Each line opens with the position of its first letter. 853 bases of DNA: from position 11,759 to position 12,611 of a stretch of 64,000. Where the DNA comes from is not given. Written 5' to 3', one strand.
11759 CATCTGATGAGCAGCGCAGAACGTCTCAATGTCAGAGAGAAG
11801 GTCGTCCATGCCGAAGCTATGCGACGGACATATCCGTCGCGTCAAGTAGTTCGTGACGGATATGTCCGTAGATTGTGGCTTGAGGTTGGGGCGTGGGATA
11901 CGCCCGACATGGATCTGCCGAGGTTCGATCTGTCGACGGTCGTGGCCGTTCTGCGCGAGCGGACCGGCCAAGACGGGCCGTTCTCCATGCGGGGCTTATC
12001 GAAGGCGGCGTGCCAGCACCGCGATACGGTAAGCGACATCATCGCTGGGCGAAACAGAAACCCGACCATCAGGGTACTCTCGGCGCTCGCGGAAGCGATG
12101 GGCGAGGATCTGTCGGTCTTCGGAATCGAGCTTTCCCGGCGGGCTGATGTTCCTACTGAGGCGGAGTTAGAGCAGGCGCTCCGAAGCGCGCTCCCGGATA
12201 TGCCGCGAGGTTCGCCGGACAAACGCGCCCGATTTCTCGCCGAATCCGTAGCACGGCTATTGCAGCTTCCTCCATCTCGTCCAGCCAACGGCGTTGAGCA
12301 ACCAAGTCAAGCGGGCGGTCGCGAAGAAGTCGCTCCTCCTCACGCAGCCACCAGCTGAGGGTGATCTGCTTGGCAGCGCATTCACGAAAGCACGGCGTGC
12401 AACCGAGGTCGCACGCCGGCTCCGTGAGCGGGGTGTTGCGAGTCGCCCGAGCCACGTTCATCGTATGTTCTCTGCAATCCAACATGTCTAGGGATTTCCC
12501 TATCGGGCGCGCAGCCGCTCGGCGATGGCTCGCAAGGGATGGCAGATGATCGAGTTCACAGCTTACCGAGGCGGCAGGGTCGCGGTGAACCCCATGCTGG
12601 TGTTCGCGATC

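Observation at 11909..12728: Candidate new induction switch: protease-less CI plus a LexA-boxed FlbD-like gene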

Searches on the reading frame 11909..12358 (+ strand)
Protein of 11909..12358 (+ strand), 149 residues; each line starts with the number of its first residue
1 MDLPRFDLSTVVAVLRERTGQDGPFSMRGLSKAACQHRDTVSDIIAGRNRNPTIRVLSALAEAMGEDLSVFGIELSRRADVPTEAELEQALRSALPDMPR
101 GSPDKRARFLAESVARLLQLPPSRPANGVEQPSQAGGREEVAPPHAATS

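Call 3: search_protein_families(library=pfam, proteins=[window:11909-12358:+], max_evalue=1)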
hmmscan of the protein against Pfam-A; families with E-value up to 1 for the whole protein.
window:11909-12358:+ (149 aa): 4 families
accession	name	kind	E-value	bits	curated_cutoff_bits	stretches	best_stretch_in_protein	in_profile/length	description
PF01381.28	HTH_3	-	6.3e-06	26.6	23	1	26-70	11-54/55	Helix-turn-helix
PF13560.12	HTH_31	-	0.0005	20.8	27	1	11-66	5-56/64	Helix-turn-helix domain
PF13443.12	HTH_26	-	0.034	14.8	22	1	28-67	14-53/63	Cro/C1-type HTH DNA-binding domain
PF03781.23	FGE-sulfatase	-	0.22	11.6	23.3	1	26-95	66-126/255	Sulfatase-modifying factor enzyme 1-like domain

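Call 4: search_protein_families(library=phrogs, proteins=[window:11909-12358:+], max_evalue=0.1)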
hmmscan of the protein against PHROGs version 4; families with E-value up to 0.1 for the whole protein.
window:11909-12358:+ (149 aa): 2 families
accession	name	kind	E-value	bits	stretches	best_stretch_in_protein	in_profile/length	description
phrog_5823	-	transcription regulation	0.031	14.4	1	13-103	12-99/404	transcriptional regulator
phrog_9103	-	transcription regulation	0.053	14.6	0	38-69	36-65/78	transcriptional repressor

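Call 36: find_related_loci(query=window:11909-12358:+, collection=viral_contigs, flank=4000)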
Query window:11909-12358:+ (149 aa) in viral_contigs; peptide patterns used: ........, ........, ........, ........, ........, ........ (x = any residue, [..] = any of these).
79 stretches matched a pattern, but none encodes a relative of the query by tblastn (E <= 1e-3).

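Call 37: find_homologous_proteins(query=window:11909-12358:+, max_evalue=0.001)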
Query window:11909-12358:+ (149 aa): 8 proteins with E <= 0.001 among 207 candidates.
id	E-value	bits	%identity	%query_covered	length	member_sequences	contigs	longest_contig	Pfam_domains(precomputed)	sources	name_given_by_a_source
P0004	1.2e-88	312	100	100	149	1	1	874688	PF01381.29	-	-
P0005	1.6e-61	224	76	100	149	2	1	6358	-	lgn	-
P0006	3.3e-45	172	63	97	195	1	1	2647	-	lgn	-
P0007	2.5e-44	169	63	93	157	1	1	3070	PF01381.29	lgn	-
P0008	2.2e-33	133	54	84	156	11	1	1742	PF01381.29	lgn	-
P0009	1.3e-32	131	55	96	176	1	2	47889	PF01381.29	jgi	jgi:transcriptional regulator with XRE-family HTH domain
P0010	6.3e-32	129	59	82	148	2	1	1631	PF01381.29,PF13560.13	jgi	jgi:transcriptional regulator with XRE-family HTH domain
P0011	7.8e-14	70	45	81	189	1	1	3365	-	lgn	-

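Call 40: find_encoding_contigs(protein=P0009, flank=8000, max_places=3)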
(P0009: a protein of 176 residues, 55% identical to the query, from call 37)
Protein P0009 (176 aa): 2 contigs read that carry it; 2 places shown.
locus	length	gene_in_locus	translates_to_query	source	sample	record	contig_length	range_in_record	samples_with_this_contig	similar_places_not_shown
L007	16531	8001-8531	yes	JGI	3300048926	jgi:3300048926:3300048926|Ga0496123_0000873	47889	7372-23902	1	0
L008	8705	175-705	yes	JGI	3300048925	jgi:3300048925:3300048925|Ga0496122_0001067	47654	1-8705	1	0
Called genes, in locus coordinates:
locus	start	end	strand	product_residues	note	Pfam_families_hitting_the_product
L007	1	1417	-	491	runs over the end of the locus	PF17289:Terminase_6C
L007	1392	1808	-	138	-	PF03592:Terminase_2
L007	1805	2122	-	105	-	-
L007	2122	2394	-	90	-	-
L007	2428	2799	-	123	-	-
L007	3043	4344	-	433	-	PF13481:AAA_25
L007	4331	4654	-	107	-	-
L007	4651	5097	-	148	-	-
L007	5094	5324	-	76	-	-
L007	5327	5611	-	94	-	-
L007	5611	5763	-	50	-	-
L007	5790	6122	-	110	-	PF08299:Bac_DnaA_C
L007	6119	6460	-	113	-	-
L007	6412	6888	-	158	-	-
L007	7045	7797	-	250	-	PF00145:DNA_methylase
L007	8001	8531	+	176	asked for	PF01381:HTH_3 (weak)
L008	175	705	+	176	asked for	PF01381:HTH_3 (weak)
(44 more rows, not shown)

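Call 41: find_encoding_contigs(protein=P0007, flank=4000, max_places=3)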
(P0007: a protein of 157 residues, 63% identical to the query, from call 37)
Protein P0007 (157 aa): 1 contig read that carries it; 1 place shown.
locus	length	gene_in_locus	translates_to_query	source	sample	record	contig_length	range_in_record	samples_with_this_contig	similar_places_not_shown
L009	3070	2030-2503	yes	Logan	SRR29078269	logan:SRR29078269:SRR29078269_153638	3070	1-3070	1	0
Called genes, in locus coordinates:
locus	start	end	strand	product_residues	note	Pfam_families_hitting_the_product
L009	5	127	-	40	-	-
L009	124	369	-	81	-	-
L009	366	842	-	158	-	-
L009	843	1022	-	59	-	-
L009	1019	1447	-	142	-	-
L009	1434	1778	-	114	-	-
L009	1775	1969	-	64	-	-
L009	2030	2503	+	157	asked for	PF01381:HTH_3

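Call 42: find_encoding_contigs(protein=P0006, flank=4000, max_places=3)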
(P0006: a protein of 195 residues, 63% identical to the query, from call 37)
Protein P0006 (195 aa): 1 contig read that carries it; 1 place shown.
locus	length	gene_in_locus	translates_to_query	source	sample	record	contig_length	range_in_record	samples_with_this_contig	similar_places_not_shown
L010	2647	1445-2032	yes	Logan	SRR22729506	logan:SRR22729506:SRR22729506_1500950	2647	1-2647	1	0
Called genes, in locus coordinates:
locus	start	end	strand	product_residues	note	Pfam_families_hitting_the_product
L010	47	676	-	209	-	PF26915:Phage_P4_cII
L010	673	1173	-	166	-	-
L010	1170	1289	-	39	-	-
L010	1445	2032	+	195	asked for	-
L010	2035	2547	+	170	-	PF18602:Rap1a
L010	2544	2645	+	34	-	?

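Call 100: search_dna_similar(query=window:11909-12358:+, collection=phages, mode=protein, max_evalue=0.001)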
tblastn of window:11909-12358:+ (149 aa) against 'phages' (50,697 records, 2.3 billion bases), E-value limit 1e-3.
No match.

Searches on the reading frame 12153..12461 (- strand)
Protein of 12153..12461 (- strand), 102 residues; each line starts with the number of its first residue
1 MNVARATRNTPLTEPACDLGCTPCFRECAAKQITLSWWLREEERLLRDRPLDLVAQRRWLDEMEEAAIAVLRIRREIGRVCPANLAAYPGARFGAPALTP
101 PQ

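Call 24: search_protein_families(library=pfam, proteins=[window:12153-12461:-], max_evalue=1)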
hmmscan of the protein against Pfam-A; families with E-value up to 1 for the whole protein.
window:12153-12461:- (102 aa): 0 families

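Call 26: search_protein_families(library=phrogs, proteins=[window:12153-12461:-], max_evalue=0.1)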
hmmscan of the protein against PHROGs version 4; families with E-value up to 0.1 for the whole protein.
window:12153-12461:- (102 aa): 0 families

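Call 30: find_homologous_proteins(query=window:12153-12461:-, max_evalue=0.001)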
Query window:12153-12461:-: 6 candidates shared short words with the query, none scored E <= 0.001.

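Call 35: find_related_loci(query=A4, collection=viral_contigs, flank=4000)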
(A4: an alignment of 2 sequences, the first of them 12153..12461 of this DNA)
Query A4 (102 aa) in viral_contigs; peptide patterns used: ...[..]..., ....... (x = any residue, [..] = any of these).
28 stretches matched a pattern; 1 encode a relative of the query (tblastn E <= 1e-3); 1 distinct loci.
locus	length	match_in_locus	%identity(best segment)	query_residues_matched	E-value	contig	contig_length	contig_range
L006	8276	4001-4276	77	2-92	3e-45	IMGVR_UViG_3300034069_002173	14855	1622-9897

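Call 63: find_related_loci(query=A6, collection=metagenome_contigs, flank=3000)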
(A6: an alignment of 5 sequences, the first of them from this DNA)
Query A6 (102 aa) in metagenome_contigs; peptide patterns used: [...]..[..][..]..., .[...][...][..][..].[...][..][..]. (x = any residue, [..] = any of these).
284 stretches matched a pattern; 12 encode a relative of the query (tblastn E <= 1e-3); 12 distinct loci.
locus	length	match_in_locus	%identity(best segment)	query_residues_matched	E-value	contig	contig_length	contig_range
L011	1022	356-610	56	10-96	1e-26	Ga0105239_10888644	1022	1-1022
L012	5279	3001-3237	56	12-92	8e-23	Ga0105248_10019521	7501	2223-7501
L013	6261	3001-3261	53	2-89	1e-22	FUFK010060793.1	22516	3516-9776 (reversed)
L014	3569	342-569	48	12-93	3e-20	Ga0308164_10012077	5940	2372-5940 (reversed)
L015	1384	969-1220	55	12-95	2e-20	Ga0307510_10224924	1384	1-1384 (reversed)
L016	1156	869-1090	45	12-84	7e-15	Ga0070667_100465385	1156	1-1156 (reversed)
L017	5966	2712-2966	40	1-84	3e-14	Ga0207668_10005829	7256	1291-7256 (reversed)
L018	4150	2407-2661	40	1-84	3e-14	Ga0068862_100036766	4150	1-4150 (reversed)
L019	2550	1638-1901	34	12-100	2e-11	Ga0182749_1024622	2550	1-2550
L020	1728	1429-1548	53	12-51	9e-10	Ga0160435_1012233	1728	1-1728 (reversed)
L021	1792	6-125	48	12-51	2e-8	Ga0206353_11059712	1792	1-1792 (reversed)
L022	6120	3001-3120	50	12-51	5e-8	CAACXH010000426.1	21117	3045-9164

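Call 64: find_related_loci(query=A6, collection=genome_contigs, flank=3000)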
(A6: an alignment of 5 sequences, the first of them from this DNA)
Query A6 (102 aa) in genome_contigs; peptide patterns used: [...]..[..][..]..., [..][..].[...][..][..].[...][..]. (x = any residue, [..] = any of these).
63 stretches matched a pattern; 2 encode a relative of the query (tblastn E <= 1e-3); 2 distinct loci.
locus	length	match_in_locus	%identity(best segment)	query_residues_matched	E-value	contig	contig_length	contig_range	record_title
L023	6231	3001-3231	50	12-89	4e-20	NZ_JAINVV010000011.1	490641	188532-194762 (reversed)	Sphingomonas colocasiae strain JCM 31229 Scaffold6_1, whole genome shotgun sequence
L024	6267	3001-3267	46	8-95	2e-13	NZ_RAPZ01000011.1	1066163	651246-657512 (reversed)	Sphingomonas sp. PP-CC-1A-547 Ga0191672_102, whole genome shotgun sequence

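Call 68: search_solved_structures(query=A6, max_evalue=10)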
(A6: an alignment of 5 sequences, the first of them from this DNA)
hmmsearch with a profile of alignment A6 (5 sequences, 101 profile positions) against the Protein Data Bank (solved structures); distinct sequences matched with E-value up to 10: 7.
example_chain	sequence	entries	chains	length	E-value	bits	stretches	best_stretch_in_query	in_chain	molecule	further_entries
1ohh_H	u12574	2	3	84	0.055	17.2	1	39-78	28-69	ATPase inhibitor, mitochondrial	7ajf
1gmj_A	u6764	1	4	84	0.077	16.7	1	39-78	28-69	ATPASE INHIBITOR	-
9vpb_AJ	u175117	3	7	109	0.095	16.4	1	39-78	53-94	ATPase inhibitor, mitochondrial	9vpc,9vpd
6j5i_J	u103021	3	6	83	0.37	14.5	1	40-78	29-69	ATPase inhibitor, mitochondrial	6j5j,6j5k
9bxu_J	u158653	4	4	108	0.67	13.7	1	40-78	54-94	ATPase inhibitor, mitochondrial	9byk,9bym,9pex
9b0x_J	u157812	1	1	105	4.1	11.2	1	39-78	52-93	ATP synthase inhibitory factor 1, IF1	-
8jw0_c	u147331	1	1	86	4.3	11.1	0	18-43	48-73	Photosystem I PsaC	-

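Call 77: predict_structure(protein=window:12153-12461:-)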
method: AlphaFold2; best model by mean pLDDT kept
length: 102 residues; sequences in the alignment: 1
mean_pLDDT: 72.2   pTM: 0.60
mean pLDDT of the five models: 72.2, 69.6, 66.3, 58.0, 57.7
residues with pLDDT >= 90: 2; 70-90: 66; 50-70: 20; < 50: 14
segments of 3 or more residues with pLDDT < 50: 93-102
pLDDT, mean of each block of 10 residues (from residue 1): 54 69 84 82 82 86 83 83 64 41 43
secondary structure, 60 per line:
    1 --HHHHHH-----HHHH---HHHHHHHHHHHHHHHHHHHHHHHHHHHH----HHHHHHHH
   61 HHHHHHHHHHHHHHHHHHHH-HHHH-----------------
elements in order: H3-8 H14-17 H21-48 H53-80 H82-85

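Call 81: fold_search(model_id=the predicted structure, library=pdb)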
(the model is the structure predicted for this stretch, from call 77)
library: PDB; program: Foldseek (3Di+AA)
matches with E <= 10: 30; with E <= 0.001: 0
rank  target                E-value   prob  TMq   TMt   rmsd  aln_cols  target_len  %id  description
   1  6j6n_H                3.3e+00  0.35  0.48  0.65   4.9        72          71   10  Cryo-EM structure of the yeast B*-b1 complex at an average resolution of 3.86 angstrom (released 2019-04-24)
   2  5gmk_H                4.2e+00  0.30  0.48  0.51   4.2        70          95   10  Cryo-EM structure of the Catalytic Step I spliceosome (C complex) at 3.4 angstrom resolution (released 2016-08-17)
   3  6woo_h                4.2e+00  0.13  0.40  0.36   9.4       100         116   13  CryoEM structure of yeast 80S ribosome with Met-tRNAiMet, eIF5B, and GDP (released 2020-09-23)
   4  4jlr_S                4.5e+00  0.33  0.42  0.46   2.9        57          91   18  Crystal structure of a designed Respiratory Syncytial Virus Immunogen in complex with Motavizumab (released 2014-02-05)
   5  9jlp_A                4.7e+00  0.12  0.38  0.07   7.3        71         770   18  Cryo-EM structure of Full particle of prokaryotic dsRNA virus phiYY (released 2026-04-01)
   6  6zrn_D                5.0e+00  0.28  0.39  0.65   2.5        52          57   19  Crystal structure of the RLIP76 Ral binding domain mutant (E427S/L429M/Q433L/K440R) in complex with RalB-GMPPNP (released 2020-11-25)
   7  3mxz                  5.3e+00  0.18  0.50  0.48  10.3        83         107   12  Crystal Structure of tubulin folding cofactor A from Arabidopsis thaliana (released 2010-09-01)
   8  7kai_E                5.7e+00  0.13  0.36  0.28   4.2        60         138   13  Cryo-EM structure of the Sec complex from S. cerevisiae, wild-type, class with Sec62, conformation 1 (C1) (released 2021-01-06)
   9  4ijj_A                6.0e+00  0.06  0.31  0.26  10.9        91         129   16  Structure of transcription factor DksA2 from Pseudomonas aeruginosa (released 2013-02-27)
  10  6zqt_D                6.4e+00  0.21  0.39  0.65   2.5        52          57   17  Crystal structure of the RLIP76 Ral binding domain mutant (E427H/Q433L/K440R) in complex with RalB-GMPPNP (released 2020-11-25)
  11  4v5z_Ao               7.2e+00  0.20  0.44  0.51   2.6        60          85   17  Structure of a mammalian 80S ribosome obtained by docking homology models of the RNA and proteins into an 8.7 A cryo- (released 2014-07-09)
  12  6xxv_F                7.2e+00  0.14  0.44  0.44   7.7        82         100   12  Crystal Structure of a computationally designed Immunogen S2_1.2 in complex with its elicited antibody C57 (released 2020-04-22)
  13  4v9c_CY               7.2e+00  0.11  0.34  0.22   4.1        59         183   15  Allosteric control of the ribosome by small-molecule antibiotics (released 2014-07-09)
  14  5efy_C                7.2e+00  0.04  0.28  0.18   8.9        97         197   20  Apo-form of SCO3201 (released 2016-11-16)
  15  4knh_B                8.1e+00  0.18  0.40  0.05   3.0        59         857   14  Structure of the Chaetomium thermophilum adaptor nucleoporin Nup192 N-terminal domain (released 2014-02-05)
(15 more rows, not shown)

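Call 98: search_dna_similar(query=window:12192-12461:-, collection=phages, mode=protein, max_evalue=1)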
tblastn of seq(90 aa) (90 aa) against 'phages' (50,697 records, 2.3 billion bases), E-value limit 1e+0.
No match.

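Call 113: search_protein_families(library=pfam, alignment_id=A10, max_evalue=1)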
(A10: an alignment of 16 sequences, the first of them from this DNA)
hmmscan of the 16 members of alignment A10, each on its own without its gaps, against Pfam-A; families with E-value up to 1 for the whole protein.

A. member 1, seq(102 aa): 0 families

B. families by the number of members that match (of 16 scanned): 10 families
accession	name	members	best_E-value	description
PF09130.16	DUF1932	2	0.02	Domain of unknown function (DUF1932)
PF05701.16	WEMBL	1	0.017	Weak chloroplast movement under blue light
PF01724.21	DUF29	1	0.031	Domain of unknown function DUF29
PF01254.23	TP2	1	0.048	Nuclear transition protein 2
PF10905.13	DUF2695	1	0.06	Protein of unknown function (DUF2695)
PF20339.3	DUF6634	1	0.082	Family of unknown function (DUF6634)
PF05837.17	CENP-H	1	0.096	Centromere protein H (CENP-H)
PF06698.16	DUF1192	1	0.11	Protein of unknown function (DUF1192)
PF17296.8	ArenaCapSnatch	1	0.3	Arenavirus cap snatching domain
PF12837.12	Fer4_6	1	0.36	4Fe-4S binding domain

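Call 114: search_solved_structures(query=A10, max_evalue=10)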
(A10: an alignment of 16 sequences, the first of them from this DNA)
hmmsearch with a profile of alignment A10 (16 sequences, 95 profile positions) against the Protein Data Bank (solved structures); distinct sequences matched with E-value up to 10: 35.
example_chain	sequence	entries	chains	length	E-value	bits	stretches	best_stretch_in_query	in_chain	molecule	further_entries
5l0f_A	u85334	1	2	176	0.026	18.4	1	28-77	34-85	Vinculin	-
5l0j_A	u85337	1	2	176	0.027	18.4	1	28-77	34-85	Vinculin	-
4pr9_A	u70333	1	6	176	0.027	18.3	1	28-77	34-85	Vinculin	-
5l0c_A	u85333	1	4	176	0.028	18.3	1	28-77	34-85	Vinculin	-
5l0h_A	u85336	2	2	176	0.03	18.2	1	28-77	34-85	Vinculin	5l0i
1qkr_A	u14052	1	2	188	0.03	18.2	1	28-77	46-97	VINCULIN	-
3myi_A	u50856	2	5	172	0.033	18.1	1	28-77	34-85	Vinculin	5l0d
5l0g_A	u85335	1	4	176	0.034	18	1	28-77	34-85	Vinculin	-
1rke_B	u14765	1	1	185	0.039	17.8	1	28-77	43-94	VCL protein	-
9qwo_A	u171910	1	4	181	0.04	17.8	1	28-77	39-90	Isoform 1 of Vinculin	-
3h2u_A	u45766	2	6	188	0.041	17.8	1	28-77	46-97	Vinculin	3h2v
3jbi_V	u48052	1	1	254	0.061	17.2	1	28-77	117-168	Vinculin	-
3jbk_M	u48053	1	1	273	0.096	16.6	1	28-77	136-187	Metavinculin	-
3vf0_A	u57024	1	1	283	0.099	16.5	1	28-77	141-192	Vinculin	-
6fuy_A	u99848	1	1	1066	0.32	14.9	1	28-82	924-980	Vinculin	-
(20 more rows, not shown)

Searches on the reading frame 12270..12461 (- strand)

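Call 24: search_protein_families(library=pfam, proteins=[window:12270-12461:-], max_evalue=1)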
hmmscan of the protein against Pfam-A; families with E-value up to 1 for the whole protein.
window:12270-12461:- (64 aa): 0 families

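Call 26: search_protein_families(library=phrogs, proteins=[window:12270-12461:-], max_evalue=0.1)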
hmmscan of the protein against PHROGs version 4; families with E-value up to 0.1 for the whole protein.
window:12270-12461:- (64 aa): 1 family
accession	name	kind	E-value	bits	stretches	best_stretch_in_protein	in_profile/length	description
phrog_7710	-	unknown function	0.095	14.2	1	10-62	54-104/106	-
